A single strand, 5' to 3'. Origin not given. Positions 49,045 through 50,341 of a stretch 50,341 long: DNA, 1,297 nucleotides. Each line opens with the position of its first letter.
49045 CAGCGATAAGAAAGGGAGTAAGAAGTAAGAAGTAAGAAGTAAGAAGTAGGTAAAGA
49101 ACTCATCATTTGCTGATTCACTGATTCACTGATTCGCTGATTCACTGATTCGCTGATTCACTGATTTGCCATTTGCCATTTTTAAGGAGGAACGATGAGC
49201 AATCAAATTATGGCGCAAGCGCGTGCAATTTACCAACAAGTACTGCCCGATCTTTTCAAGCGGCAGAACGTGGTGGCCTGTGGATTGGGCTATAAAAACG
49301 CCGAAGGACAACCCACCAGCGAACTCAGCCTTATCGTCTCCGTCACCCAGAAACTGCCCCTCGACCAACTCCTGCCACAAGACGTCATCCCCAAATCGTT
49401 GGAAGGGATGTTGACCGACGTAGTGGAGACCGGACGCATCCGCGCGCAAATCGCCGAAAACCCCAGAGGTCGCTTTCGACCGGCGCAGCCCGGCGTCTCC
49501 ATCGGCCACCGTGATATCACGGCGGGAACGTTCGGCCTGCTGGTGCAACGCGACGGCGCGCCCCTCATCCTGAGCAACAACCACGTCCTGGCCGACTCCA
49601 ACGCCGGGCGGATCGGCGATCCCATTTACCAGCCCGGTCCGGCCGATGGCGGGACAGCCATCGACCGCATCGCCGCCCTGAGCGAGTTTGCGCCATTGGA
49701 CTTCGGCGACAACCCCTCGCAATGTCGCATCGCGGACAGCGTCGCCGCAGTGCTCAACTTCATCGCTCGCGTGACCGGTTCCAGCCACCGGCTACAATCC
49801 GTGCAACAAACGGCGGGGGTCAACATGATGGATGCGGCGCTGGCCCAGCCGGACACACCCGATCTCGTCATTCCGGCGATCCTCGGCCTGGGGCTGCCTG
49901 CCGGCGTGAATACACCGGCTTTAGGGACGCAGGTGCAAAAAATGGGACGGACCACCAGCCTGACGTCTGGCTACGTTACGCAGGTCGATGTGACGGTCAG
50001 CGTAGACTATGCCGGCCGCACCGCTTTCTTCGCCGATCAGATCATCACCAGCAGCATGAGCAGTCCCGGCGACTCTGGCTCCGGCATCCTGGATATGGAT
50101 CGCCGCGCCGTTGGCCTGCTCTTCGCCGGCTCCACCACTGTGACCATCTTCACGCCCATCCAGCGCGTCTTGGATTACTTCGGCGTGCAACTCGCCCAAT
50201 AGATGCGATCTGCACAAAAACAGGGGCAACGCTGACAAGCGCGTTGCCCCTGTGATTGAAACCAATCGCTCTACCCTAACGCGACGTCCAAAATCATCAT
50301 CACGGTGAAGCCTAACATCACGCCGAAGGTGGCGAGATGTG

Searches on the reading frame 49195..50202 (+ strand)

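Call 7: search_protein_families(library=pfam, proteins=[window:49195-50202:+])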
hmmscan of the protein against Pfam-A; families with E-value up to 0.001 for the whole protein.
window:49195-50202:+ (335 aa): 2 families
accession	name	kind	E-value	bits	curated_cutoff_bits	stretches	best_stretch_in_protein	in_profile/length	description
PF13365.12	Trypsin_2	-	2.9e-07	31.7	27.6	1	114-308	3-144/144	Trypsin-like peptidase domain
PF00089.32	Trypsin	-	0.00017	22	20.6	0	212-327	87-218/220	Trypsin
